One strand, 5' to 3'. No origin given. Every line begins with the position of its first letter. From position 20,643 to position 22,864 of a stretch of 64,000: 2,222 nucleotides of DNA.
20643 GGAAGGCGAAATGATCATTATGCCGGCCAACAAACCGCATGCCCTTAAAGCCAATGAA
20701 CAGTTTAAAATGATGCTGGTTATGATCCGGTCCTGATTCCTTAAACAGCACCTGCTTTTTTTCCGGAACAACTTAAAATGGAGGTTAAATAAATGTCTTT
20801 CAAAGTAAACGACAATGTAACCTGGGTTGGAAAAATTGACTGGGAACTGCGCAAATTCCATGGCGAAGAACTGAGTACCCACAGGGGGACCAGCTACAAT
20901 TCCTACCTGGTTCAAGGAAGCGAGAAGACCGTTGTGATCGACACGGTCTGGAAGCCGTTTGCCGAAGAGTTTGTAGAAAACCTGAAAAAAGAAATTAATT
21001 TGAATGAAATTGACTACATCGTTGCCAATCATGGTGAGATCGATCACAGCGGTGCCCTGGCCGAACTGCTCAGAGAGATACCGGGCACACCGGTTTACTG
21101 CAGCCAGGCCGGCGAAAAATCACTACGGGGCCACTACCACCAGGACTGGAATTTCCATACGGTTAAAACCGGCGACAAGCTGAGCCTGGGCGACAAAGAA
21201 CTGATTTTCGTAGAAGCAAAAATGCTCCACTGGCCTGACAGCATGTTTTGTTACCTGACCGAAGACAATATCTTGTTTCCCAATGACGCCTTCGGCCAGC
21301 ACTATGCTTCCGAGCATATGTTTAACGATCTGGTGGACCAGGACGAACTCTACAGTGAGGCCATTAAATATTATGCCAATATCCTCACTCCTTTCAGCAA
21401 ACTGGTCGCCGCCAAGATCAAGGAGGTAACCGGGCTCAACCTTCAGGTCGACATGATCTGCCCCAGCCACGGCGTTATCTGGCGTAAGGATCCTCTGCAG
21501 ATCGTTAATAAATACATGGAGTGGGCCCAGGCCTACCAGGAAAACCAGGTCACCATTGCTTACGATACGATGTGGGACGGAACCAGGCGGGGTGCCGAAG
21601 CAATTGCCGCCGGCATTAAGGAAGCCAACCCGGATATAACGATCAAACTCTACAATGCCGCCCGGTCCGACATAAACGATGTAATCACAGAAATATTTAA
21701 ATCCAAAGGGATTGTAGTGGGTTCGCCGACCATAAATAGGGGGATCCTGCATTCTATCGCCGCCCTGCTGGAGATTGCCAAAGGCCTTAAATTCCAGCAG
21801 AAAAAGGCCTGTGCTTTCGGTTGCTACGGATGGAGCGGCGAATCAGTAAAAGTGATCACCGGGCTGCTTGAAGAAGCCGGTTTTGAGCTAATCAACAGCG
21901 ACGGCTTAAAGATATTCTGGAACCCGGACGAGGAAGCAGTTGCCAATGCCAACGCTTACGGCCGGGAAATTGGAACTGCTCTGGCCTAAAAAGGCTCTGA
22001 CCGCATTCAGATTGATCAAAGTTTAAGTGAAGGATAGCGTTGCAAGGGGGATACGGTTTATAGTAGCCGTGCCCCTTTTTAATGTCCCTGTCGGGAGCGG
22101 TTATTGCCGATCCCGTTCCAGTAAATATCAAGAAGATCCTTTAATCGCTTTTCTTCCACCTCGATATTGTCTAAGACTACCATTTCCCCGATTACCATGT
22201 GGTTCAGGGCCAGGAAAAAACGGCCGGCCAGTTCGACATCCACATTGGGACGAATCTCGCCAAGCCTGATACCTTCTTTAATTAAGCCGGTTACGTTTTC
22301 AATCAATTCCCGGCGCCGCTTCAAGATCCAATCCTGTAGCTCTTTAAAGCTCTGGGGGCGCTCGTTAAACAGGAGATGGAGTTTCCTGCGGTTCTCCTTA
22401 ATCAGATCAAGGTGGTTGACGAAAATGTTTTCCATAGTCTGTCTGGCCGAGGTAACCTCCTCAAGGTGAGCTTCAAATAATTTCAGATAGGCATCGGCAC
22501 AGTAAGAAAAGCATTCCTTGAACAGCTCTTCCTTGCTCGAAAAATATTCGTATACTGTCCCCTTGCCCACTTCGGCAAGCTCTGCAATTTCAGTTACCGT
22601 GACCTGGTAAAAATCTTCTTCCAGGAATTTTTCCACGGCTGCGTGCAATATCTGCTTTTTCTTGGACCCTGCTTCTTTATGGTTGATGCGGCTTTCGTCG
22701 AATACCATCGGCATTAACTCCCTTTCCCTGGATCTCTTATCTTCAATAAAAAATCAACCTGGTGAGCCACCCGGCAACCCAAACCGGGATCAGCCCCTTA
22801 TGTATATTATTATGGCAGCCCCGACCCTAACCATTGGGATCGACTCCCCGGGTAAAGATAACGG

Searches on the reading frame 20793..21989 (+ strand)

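Call 24: search_protein_families(library=ncbifam, max_evalue=1e-8, proteins=[window:20793-21989:+])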
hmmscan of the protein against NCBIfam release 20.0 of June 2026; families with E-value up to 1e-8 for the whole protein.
window:20793-21989:+ (398 aa): 5 families
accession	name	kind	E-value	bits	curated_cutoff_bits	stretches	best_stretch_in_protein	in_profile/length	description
NF008887.0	PRK11921.1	equivalog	2.9e-212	704.7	635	1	1-396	1-394/396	anaerobic nitric oxide reductase flavorubredoxin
NF003954.0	PRK05452.1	equivalog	2.5e-176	587.3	711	1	1-396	1-395/479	anaerobic nitric oxide reductase flavorubredoxin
TIGR01753.1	flav_short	equivalog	6.7e-14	52.6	123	1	254-392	2-138/140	flavodoxin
NF012229.1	bla_class_B_core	domain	1.3e-10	41.6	100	1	36-154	16-137/139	metallo-beta-lactamase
NF000059.1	tet_redox_37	exception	3.1e-09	37.5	225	0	191-266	2-75/108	tetracycline resistance NADPH-dependent oxidoreductase Tet(37)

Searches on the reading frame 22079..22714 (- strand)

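Call 45: search_protein_families(library=pfam, max_evalue=0.000001, proteins=[window:22079-22714:-])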
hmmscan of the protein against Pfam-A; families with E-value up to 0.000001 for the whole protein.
window:22079-22714:- (211 aa): 2 families
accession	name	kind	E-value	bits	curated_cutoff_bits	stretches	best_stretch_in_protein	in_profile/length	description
PF00440.29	TetR_N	-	8.1e-15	54.8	24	1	22-68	1-47/47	Bacterial regulatory proteins, tetR family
PF17932.6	TetR_C_24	-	7.9e-07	29.8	26.4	0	89-170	3-83/114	Tetracyclin repressor-like, C-terminal domain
